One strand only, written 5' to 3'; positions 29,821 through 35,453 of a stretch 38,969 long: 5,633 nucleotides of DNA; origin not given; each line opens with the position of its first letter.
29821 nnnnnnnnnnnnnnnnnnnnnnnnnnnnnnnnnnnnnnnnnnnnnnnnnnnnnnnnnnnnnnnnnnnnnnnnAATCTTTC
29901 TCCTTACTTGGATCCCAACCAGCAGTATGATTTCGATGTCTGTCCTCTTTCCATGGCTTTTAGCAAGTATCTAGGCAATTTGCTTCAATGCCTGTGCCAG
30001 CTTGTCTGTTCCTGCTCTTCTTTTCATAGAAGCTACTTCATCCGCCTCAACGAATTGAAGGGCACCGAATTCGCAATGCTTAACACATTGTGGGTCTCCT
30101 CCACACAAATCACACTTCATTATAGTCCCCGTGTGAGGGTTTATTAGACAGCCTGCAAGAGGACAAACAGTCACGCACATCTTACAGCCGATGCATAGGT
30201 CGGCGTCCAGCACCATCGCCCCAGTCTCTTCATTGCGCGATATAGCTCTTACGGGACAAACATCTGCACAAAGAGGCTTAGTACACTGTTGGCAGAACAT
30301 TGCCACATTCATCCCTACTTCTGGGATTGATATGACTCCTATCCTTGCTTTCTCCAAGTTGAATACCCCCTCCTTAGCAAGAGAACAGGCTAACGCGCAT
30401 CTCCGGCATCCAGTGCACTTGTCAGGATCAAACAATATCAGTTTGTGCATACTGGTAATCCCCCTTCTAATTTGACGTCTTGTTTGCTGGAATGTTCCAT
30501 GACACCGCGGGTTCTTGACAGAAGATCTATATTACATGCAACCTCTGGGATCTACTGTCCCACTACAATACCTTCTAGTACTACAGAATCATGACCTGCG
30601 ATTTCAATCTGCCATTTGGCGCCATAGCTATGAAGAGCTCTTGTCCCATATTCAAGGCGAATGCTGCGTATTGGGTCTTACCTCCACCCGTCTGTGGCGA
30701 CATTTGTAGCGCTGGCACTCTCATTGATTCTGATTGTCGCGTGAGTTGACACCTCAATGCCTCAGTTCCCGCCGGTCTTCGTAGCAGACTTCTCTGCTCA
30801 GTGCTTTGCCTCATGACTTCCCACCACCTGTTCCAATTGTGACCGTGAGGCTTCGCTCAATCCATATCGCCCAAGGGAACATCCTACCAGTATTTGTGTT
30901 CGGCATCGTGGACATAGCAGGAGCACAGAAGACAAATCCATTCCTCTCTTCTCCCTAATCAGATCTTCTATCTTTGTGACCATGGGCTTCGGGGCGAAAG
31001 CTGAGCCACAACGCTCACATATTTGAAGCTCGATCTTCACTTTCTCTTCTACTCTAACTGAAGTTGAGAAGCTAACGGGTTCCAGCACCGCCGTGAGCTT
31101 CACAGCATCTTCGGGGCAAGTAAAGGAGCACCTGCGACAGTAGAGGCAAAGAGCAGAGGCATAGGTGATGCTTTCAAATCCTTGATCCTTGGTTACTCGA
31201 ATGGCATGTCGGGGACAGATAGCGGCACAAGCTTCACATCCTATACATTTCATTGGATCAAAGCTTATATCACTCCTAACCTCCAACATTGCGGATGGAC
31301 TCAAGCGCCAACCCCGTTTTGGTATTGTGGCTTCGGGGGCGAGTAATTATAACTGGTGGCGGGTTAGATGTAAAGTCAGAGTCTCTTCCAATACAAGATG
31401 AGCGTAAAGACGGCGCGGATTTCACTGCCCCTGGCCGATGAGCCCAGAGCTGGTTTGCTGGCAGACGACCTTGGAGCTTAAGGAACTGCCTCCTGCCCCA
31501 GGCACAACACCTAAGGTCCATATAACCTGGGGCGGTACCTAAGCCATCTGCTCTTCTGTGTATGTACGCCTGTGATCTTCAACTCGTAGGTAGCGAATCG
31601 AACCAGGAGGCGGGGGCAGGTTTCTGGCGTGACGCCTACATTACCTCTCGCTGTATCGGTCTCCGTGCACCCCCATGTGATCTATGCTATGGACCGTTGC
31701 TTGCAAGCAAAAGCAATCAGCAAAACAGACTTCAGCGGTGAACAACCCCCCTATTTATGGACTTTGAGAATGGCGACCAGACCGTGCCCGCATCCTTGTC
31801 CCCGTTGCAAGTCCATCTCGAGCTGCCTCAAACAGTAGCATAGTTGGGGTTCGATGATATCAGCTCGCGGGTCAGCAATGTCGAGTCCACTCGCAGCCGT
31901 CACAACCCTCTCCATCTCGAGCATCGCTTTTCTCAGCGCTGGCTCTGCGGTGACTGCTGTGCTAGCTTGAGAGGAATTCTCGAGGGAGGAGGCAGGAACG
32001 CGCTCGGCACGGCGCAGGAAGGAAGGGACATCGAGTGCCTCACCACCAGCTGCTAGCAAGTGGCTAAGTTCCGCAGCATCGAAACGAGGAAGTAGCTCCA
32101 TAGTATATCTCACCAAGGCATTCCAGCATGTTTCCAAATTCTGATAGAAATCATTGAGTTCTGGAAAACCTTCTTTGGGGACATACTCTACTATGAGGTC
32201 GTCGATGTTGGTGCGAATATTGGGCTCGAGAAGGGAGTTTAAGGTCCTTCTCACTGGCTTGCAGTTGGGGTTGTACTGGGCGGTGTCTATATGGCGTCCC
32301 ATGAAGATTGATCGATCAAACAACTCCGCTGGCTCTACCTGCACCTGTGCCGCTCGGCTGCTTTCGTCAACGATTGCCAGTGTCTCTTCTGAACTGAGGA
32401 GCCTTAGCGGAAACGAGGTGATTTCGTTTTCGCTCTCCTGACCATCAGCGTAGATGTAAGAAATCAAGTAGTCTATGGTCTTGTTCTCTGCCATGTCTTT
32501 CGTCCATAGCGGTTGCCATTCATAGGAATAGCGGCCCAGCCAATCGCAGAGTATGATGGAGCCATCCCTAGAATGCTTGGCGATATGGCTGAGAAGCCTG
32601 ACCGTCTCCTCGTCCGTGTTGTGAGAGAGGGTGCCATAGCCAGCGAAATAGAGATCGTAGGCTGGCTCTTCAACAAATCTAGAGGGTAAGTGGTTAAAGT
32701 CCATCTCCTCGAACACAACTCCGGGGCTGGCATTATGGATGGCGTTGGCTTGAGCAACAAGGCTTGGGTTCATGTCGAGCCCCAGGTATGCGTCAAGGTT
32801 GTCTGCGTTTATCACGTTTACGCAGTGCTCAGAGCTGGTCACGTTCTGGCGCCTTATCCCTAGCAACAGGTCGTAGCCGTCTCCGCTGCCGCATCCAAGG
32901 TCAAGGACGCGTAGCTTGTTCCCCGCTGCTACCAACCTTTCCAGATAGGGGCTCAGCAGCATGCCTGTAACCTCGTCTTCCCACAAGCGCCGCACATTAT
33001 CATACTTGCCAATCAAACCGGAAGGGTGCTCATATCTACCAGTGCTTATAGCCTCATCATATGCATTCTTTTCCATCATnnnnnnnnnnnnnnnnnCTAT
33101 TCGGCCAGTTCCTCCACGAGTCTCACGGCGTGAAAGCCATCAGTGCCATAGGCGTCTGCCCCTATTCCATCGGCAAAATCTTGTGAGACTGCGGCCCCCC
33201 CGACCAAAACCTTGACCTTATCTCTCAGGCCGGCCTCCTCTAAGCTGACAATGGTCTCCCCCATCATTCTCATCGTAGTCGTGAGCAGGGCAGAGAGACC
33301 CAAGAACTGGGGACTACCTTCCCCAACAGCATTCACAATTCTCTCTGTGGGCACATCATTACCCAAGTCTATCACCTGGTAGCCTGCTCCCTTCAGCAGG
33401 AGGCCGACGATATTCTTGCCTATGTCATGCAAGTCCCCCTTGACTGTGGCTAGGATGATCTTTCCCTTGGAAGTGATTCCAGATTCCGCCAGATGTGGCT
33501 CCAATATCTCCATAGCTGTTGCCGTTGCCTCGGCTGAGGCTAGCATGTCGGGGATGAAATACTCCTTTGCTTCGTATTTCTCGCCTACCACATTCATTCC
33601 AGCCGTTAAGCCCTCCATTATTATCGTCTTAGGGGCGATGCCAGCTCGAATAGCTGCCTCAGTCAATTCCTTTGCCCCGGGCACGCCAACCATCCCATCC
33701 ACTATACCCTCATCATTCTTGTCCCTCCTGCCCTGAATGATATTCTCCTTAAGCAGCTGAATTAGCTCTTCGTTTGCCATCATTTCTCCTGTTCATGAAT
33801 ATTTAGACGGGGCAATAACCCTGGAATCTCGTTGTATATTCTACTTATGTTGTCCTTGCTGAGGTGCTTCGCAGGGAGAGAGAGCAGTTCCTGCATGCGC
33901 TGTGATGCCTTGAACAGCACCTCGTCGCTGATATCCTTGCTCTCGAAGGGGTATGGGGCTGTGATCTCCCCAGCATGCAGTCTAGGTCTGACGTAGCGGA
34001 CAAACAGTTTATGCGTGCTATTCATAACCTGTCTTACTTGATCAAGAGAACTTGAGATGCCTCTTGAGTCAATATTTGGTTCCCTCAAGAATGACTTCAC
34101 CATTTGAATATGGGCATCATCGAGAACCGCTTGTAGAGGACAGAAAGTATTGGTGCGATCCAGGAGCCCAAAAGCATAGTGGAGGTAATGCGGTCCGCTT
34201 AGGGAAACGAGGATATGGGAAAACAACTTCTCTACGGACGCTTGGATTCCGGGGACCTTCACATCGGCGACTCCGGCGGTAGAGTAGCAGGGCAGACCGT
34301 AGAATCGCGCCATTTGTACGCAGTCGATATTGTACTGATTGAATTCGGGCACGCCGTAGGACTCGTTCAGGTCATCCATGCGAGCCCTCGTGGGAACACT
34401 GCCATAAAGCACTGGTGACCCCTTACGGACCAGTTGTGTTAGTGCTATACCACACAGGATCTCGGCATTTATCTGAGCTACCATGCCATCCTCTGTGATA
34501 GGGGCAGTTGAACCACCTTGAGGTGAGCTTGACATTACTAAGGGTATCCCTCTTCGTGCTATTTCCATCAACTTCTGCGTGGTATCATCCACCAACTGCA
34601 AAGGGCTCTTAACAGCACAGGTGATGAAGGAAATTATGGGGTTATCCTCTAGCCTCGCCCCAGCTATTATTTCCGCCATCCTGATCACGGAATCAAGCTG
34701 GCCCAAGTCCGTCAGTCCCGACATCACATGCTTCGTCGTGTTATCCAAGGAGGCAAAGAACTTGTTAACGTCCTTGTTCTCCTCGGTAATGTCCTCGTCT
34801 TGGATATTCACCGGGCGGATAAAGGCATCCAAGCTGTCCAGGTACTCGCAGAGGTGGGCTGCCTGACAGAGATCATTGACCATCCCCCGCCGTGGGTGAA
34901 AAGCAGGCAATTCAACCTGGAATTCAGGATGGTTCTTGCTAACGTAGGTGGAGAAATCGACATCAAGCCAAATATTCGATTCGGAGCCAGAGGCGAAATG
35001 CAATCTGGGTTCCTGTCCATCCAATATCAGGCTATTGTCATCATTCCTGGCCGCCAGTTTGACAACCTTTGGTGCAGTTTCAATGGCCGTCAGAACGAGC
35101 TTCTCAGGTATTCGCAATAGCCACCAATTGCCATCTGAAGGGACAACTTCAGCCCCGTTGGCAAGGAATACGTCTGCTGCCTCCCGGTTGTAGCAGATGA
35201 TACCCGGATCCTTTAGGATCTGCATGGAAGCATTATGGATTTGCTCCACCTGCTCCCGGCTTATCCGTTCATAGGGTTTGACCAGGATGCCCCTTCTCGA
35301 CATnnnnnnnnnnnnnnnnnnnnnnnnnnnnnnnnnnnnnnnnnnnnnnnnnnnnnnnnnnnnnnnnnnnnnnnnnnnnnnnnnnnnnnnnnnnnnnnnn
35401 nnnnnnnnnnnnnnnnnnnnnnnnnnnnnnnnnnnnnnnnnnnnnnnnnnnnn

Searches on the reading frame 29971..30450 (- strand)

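Call 25: search_protein_families(library=pfam, proteins=[window:29971-30450:-], max_evalue=0.001)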
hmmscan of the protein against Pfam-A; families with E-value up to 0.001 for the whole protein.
window:29971-30450:- (159 aa): 13 families
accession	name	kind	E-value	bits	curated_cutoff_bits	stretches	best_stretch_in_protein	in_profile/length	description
PF12837.12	Fer4_6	-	7.1e-16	57.7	25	2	5-23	2-20/24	4Fe-4S binding domain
PF00037.32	Fer4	-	7.6e-14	51.3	21.1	2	80-97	2-19/24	4Fe-4S binding domain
PF12838.12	Fer4_7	-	8.6e-14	52.2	27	2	53-97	2-49/52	4Fe-4S dicluster domain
PF13247.11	Fer4_11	-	3e-13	50.2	26.2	1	50-135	7-99/100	4Fe-4S dicluster domain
PF12797.12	Fer4_2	-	2.7e-12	46.2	24.5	2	78-97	2-21/22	4Fe-4S binding domain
PF13187.11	Fer4_9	-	1.2e-10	41.7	27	1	53-98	2-49/52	4Fe-4S dicluster domain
PF13237.11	Fer4_10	-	1.9e-09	37.8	25.5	2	79-126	2-52/53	4Fe-4S dicluster domain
PF14697.11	Fer4_21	-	5.8e-09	36.4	35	1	53-102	8-57/59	4Fe-4S dicluster domain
PF25160.1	LdpA_Fe-S-bd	-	2.1e-06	27.8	27.6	1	55-99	4-41/49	LdpA Fe-S cluster-binding domain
PF12800.12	Fer4_4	-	1.1e-05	25.8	24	0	84-97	2-15/17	4Fe-4S binding domain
PF13459.11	Fer4_15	-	5.4e-05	24.3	22.4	0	5-70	1-64/66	4Fe-4S single cluster domain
PF13534.11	Fer4_17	-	0.00013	22.9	22.2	0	11-24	1-14/61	4Fe-4S dicluster domain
PF13484.11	Fer4_16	-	0.00019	22.6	30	0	53-73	2-20/66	4Fe-4S double cluster binding domain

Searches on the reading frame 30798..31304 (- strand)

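Call 26: search_protein_families(library=pfam, proteins=[window:30798-31304:-], max_evalue=0.01)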
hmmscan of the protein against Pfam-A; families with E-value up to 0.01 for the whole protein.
window:30798-31304:- (168 aa): 9 families
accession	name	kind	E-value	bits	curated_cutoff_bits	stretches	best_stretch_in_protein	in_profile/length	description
PF00037.32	Fer4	-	3.4e-10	39.7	21.1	1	14-36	2-24/24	4Fe-4S binding domain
PF12838.12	Fer4_7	-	4.8e-10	40.2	27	1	19-67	1-52/52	4Fe-4S dicluster domain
PF14697.11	Fer4_21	-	9.4e-08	32.5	35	1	16-70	4-59/59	4Fe-4S dicluster domain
PF13187.11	Fer4_9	-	3.6e-07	30.6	27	2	19-67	1-51/52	4Fe-4S dicluster domain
PF12837.12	Fer4_6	-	6.2e-06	26.4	25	1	14-35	3-24/24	4Fe-4S binding domain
PF13237.11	Fer4_10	-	9e-06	26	25.5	1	13-33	2-24/53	4Fe-4S dicluster domain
PF13484.11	Fer4_16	-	3.1e-05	25.1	30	1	19-38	1-20/66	4Fe-4S double cluster binding domain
PF12797.12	Fer4_2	-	0.00052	20.2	24.5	1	14-31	4-21/22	4Fe-4S binding domain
PF12800.12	Fer4_4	-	0.0066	17.2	24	1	17-31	1-15/17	4Fe-4S binding domain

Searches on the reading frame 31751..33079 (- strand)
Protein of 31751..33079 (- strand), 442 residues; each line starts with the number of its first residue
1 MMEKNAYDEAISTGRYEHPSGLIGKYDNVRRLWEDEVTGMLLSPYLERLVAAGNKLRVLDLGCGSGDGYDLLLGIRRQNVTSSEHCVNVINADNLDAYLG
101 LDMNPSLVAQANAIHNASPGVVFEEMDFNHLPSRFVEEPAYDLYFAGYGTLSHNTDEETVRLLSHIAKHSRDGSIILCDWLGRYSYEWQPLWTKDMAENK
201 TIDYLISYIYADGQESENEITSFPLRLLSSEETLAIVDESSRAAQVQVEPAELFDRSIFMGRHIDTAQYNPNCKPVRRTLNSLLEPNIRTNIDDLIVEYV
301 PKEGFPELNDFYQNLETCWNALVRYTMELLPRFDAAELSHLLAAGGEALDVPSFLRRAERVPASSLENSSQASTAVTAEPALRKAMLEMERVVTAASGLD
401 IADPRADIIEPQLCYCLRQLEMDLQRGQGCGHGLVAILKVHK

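Call 26: search_protein_families(library=pfam, proteins=[window:31751-33079:-], max_evalue=0.01)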
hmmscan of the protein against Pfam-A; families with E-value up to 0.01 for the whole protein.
window:31751-33079:- (442 aa): 3 families
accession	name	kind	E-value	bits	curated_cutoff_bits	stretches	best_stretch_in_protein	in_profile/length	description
PF13847.12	Methyltransf_31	-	1.7e-07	31.5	27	1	55-177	4-108/145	Methyltransferase domain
PF13649.12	Methyltransf_25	-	1e-05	26.6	27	1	97-173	23-96/97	Methyltransferase domain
PF08242.18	Methyltransf_12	-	1.9e-05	25.7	30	1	59-174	1-96/98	Methyltransferase domain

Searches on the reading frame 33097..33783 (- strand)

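Call 26: search_protein_families(library=pfam, proteins=[window:33097-33783:-], max_evalue=0.01)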
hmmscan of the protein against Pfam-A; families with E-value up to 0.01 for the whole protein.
window:33097-33783:- (228 aa): 2 families
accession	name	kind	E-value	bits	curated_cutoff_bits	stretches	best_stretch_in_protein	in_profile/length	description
PF02310.24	B12-binding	-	4.1e-25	88.4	32.1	1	107-220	1-120/121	B12 binding domain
PF02607.22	B12-binding_2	-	4.8e-17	62.3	23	1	36-95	16-74/74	B12 binding domain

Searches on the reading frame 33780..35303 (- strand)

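Call 26: search_protein_families(library=pfam, proteins=[window:33780-35303:-], max_evalue=0.01)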
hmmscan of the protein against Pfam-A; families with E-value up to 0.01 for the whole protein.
window:33780-35303:- (507 aa): 1 family
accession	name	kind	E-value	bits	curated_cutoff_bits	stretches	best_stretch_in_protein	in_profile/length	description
PF06253.16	MTTB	-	3e-60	204.1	25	1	9-432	29-424/500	Trimethylamine methyltransferase (MTTB)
